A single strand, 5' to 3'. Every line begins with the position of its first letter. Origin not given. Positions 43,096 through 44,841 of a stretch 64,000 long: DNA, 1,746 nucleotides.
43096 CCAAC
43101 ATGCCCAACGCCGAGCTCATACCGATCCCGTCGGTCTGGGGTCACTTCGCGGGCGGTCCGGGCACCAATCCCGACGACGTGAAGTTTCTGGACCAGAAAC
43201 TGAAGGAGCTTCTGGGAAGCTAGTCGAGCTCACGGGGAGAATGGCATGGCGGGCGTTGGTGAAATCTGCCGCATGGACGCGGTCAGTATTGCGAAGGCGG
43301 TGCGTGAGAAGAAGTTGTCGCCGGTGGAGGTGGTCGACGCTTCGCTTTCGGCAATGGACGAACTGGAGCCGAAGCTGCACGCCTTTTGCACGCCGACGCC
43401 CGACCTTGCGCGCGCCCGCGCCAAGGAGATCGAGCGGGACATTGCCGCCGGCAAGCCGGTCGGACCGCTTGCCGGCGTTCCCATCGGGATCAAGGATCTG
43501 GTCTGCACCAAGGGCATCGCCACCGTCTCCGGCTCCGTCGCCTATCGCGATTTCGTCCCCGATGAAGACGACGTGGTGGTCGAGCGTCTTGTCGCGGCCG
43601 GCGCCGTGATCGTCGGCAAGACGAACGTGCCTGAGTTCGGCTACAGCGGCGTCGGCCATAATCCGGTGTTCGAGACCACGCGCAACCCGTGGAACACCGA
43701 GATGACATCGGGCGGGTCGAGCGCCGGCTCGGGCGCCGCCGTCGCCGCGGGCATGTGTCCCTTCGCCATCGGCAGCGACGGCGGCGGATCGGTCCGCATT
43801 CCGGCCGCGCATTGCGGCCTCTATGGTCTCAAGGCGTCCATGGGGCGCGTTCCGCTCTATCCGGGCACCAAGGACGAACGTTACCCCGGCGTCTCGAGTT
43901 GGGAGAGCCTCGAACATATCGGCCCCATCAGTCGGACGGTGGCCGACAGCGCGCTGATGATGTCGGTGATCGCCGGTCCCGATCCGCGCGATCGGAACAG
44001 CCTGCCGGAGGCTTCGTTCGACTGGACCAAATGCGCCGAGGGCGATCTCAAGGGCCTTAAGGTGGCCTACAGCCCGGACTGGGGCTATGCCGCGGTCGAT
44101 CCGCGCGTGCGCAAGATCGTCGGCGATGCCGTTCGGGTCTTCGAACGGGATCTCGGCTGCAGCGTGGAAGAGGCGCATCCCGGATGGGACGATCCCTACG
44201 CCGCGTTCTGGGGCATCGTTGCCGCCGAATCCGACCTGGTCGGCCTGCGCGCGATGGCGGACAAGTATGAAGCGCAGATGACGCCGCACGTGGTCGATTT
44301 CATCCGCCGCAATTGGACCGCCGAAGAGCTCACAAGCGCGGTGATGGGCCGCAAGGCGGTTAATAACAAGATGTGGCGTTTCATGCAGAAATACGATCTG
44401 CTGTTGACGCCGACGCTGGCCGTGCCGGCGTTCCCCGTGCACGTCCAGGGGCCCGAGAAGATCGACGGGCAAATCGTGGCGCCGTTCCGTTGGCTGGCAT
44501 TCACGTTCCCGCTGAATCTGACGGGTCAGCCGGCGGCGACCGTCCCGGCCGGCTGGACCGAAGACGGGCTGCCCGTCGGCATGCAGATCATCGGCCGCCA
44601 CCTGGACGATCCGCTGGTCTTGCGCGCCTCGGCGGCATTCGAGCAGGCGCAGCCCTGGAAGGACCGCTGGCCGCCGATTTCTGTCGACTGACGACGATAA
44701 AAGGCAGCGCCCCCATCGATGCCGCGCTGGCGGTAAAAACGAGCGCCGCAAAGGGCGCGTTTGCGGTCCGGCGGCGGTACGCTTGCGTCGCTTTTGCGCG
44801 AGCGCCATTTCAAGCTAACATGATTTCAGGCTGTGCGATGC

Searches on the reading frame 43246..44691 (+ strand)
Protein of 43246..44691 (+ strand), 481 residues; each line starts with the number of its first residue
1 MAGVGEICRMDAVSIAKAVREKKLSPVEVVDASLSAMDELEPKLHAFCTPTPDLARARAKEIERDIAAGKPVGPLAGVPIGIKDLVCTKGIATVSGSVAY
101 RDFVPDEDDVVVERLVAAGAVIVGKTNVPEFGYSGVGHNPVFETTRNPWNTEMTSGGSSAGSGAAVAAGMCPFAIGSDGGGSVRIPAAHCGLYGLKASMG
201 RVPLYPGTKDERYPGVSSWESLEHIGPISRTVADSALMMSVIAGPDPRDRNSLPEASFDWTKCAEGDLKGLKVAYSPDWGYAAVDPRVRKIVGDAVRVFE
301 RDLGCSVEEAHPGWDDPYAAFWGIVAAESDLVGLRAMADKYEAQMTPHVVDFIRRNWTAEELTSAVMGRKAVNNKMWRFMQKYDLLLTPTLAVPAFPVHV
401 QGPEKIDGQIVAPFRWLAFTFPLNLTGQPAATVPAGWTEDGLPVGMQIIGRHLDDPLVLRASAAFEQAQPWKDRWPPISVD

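Call 5: search_protein_families(library=pfam, proteins=[window:43246-44691:+])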
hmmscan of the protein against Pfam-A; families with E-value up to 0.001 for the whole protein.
window:43246-44691:+ (481 aa): 1 family
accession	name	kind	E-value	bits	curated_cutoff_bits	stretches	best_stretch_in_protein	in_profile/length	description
PF01425.27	Amidase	-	3.1e-112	376.3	27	1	28-459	1-445/445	Amidase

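Call 62: search_protein_families(library=ncbifam, proteins=[window:43246-44691:+])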
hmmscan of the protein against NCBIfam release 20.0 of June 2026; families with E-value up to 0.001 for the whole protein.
window:43246-44691:+ (481 aa): 26 families (the best 25 are shown)
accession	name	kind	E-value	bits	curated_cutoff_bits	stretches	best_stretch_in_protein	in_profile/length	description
NF004815.0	PRK06169.1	equivalog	6.6e-137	456.9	506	1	6-477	6-467/471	amidase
NF005450.0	PRK07042.1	equivalog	1.5e-107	359.9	458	1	10-478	7-461/464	amidase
NF005686.0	PRK07486.1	subfamily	1.1e-105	354.1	465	1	4-478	8-482/486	amidase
NF005687.0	PRK07487.1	subfamily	1.7e-91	307.4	428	1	6-469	4-456/468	amidase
NF004816.0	PRK06170.1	equivalog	2.5e-83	280.4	503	1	12-468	14-481/493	amidase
NF005565.0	PRK07235.1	subfamily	1.9e-81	274.3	545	2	21-353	35-362/506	amidase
TIGR00132.1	gatA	equivalog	1.6e-80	271.2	481.1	2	17-311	3-285/466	Asp-tRNA(Asn)/Glu-tRNA(Gln) amidotransferase subunit GatA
NF004717.0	PRK06061.1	equivalog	2.5e-80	270.5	498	1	15-478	22-476/483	amidase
NF009119.0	PRK12470.1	equivalog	3.9e-80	270.1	498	1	9-479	8-462/462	amidase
NF006631.0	PRK09201.1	equivalog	1.3e-77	261.5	461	1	9-468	6-454/466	AtzE family amidohydrolase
TIGR02715.1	amido_AtzE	subfamily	1.5e-76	258.1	425.75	1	12-467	2-446/452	AtzE family amidohydrolase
NF005899.0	PRK07869.1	equivalog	1.9e-76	257.8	418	1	8-472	13-465/471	amidase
NF005688.0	PRK07488.1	equivalog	3e-69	234.2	532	1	8-468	9-465/474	indoleacetamide hydrolase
NF005460.0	PRK07056.1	subfamily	2.9e-62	211.1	447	1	15-468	13-452/457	amidase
NF004766.0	PRK06102.1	equivalog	3.5e-59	201.1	559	1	9-467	7-449/455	amidase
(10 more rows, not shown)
